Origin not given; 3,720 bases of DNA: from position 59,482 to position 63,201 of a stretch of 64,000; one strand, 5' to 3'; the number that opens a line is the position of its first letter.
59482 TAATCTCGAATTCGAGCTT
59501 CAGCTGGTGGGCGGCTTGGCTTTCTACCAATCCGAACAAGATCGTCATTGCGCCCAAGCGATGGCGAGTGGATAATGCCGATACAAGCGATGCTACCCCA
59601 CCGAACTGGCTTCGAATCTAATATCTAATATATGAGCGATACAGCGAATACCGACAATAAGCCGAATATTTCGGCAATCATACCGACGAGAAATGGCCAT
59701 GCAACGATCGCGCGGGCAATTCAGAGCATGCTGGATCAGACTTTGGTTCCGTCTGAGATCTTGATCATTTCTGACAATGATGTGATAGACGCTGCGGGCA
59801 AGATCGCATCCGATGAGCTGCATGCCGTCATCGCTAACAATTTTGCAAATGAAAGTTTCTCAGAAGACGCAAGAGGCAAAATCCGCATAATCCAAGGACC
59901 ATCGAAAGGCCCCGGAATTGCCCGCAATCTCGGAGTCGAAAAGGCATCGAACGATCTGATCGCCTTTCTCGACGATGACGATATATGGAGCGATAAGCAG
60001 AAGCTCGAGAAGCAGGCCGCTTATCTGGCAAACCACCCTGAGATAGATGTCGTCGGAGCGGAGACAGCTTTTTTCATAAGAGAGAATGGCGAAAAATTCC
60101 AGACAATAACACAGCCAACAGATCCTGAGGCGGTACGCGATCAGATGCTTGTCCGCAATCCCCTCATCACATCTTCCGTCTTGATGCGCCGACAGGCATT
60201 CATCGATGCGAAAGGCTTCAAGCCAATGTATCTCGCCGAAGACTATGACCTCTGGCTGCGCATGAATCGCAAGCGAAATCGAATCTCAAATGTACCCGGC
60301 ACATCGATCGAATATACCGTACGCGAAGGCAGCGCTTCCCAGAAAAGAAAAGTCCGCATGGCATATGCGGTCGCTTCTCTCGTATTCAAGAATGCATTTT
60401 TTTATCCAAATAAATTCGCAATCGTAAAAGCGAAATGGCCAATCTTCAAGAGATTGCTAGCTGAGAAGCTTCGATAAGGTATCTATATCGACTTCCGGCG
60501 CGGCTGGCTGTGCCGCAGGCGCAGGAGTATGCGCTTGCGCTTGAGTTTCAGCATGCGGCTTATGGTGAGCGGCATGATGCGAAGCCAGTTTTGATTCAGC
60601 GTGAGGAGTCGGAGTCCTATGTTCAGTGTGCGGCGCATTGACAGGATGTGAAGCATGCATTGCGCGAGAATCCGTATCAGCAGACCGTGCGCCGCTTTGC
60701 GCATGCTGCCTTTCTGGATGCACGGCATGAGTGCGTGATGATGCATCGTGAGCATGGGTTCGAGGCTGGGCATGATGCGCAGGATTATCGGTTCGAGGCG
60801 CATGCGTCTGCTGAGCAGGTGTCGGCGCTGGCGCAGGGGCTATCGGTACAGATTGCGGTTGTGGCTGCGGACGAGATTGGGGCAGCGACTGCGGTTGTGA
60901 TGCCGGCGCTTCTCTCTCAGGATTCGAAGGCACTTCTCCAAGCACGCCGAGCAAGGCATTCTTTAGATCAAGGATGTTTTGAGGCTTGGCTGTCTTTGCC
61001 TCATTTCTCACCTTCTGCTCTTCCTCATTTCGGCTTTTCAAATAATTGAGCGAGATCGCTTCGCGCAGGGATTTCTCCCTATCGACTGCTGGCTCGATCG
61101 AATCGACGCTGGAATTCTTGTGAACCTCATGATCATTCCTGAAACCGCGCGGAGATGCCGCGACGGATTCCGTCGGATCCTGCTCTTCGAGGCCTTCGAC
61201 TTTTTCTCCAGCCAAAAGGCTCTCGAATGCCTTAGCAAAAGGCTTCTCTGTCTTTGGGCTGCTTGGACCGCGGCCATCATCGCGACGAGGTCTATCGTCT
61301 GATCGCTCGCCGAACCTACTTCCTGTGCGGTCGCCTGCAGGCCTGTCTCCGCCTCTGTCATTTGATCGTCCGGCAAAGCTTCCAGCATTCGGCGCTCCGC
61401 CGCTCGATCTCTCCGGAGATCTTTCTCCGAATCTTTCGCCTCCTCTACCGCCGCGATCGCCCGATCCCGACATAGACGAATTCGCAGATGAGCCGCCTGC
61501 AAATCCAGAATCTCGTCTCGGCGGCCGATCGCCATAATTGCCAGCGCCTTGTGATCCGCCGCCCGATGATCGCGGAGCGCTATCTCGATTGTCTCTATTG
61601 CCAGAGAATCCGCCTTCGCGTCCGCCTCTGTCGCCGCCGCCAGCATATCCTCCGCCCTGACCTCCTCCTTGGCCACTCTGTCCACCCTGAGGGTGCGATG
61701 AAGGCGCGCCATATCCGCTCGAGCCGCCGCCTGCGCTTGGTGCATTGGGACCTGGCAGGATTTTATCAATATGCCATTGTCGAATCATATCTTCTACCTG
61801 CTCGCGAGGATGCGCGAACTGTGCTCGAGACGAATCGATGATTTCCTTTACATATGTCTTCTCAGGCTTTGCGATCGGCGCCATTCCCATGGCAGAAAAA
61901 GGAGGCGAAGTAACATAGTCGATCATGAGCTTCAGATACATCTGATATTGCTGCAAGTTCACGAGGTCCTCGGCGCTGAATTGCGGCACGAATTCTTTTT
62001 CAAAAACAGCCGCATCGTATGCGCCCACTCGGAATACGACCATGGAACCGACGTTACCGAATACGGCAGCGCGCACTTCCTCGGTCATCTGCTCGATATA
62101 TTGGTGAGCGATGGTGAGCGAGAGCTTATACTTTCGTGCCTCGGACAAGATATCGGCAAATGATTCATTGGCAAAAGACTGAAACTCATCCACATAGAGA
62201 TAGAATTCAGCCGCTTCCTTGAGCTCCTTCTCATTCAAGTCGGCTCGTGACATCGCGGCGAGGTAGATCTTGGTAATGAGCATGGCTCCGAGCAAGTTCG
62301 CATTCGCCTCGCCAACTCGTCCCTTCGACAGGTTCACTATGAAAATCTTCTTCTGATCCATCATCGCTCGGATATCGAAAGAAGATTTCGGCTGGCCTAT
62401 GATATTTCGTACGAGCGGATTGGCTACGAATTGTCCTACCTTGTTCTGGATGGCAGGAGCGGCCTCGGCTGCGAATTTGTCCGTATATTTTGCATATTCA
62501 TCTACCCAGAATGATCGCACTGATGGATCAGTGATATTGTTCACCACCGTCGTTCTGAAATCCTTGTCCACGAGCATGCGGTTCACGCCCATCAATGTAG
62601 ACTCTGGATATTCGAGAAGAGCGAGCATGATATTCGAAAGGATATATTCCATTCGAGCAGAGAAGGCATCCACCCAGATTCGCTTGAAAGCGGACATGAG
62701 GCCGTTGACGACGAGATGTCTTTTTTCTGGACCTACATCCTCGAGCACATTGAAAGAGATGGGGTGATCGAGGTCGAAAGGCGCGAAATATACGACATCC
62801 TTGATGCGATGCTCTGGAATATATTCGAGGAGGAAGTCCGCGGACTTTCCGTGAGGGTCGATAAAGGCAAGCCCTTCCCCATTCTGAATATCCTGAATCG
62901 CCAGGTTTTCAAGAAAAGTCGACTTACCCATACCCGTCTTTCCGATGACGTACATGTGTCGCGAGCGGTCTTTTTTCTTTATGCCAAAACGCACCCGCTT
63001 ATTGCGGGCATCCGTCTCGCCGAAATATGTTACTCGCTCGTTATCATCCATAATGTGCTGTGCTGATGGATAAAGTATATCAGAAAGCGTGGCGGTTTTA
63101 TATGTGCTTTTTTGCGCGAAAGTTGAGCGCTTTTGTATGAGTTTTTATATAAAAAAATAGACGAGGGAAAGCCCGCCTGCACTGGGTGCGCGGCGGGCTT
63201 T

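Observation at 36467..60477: A 24 kb surface-glycan locus encodes a complete GDP-D-glycero-alpha-D-manno-heptose pathway plus four methyltransferases, a GT11 fucosyltransferase-like enzyme and a Wzx/Wzy pair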

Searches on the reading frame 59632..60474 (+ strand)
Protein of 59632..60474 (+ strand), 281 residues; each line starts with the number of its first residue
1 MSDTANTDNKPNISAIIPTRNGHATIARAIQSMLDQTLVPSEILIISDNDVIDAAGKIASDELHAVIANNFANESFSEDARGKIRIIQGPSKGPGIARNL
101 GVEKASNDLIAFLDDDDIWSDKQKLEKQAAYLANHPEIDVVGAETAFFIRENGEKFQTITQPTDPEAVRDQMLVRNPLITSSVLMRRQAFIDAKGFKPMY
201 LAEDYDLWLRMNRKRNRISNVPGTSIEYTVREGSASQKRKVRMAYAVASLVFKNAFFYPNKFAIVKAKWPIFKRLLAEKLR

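Call 5: search_protein_families(library=pfam, proteins=[window:59632-60474:+])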
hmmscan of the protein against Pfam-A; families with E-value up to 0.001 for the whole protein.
window:59632-60474:+ (281 aa): 5 families
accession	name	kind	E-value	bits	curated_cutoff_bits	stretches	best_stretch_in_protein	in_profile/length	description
PF00535.33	Glycos_transf_2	-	2e-21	77.1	23.3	1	14-189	1-163/168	Glycosyl transferase family 2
PF10111.15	Glyco_tranf_2_2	-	1.7e-13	51.2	27.3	1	92-236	67-223/276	Glycosyltransferase like family 2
PF13641.12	Glyco_tranf_2_3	-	2e-11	44.8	27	1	11-241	1-225/230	Glycosyltransferase like family 2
PF13632.12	Glyco_trans_2_3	-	8.6e-07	29.4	27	1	110-253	2-148/198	Glycosyl transferase family group 2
PF13506.12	Glyco_transf_21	-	0.00065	19.7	21.7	0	101-224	25-150/174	Glycosyl transferase family 21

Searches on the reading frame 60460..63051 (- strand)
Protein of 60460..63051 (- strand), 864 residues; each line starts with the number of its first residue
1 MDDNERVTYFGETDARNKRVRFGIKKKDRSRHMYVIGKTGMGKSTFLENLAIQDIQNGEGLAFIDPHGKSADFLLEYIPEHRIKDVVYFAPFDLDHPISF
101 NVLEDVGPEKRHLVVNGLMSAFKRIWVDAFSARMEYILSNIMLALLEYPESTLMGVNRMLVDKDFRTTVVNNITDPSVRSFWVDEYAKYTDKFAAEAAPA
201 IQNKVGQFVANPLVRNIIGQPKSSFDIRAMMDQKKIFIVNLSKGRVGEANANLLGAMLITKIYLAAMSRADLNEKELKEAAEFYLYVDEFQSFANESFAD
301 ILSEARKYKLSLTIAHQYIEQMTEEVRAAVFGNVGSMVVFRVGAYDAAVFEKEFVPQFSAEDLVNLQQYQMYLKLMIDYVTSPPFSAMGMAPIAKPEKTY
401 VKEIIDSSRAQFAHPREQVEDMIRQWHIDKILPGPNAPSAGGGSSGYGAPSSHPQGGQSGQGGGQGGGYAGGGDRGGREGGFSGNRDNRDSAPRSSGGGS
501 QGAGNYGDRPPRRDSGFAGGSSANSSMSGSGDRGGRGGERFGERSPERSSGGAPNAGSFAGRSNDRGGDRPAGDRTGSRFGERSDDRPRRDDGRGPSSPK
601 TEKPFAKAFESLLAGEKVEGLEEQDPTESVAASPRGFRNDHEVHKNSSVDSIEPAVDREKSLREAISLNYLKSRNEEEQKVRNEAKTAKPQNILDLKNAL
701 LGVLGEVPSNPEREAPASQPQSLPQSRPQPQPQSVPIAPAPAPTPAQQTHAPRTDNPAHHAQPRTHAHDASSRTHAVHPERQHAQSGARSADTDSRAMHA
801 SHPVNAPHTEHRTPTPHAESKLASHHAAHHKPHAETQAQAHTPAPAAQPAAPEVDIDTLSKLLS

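Call 5: search_protein_families(library=pfam, proteins=[window:60460-63051:-])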
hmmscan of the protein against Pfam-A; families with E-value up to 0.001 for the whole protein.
window:60460-63051:- (864 aa): 4 families
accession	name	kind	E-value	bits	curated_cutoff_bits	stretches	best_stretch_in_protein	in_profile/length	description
PF01935.23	DUF87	-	5.8e-06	27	23.2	1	16-72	10-66/220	Helicase HerA, central domain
PF10412.15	TrwB_AAD_bind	-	6.2e-06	25.8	20.5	1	24-344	9-312/387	Type IV secretion-system coupling protein DNA-binding domain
PF02534.20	T4SS-DNA_transf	-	1.4e-05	24.6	20.1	1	25-324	44-346/468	Type IV secretory system Conjugative DNA transfer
PF12696.13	TraG-D_C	-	0.00015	22.1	22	1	283-343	2-67/126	TraM recognition site of TraD and TraG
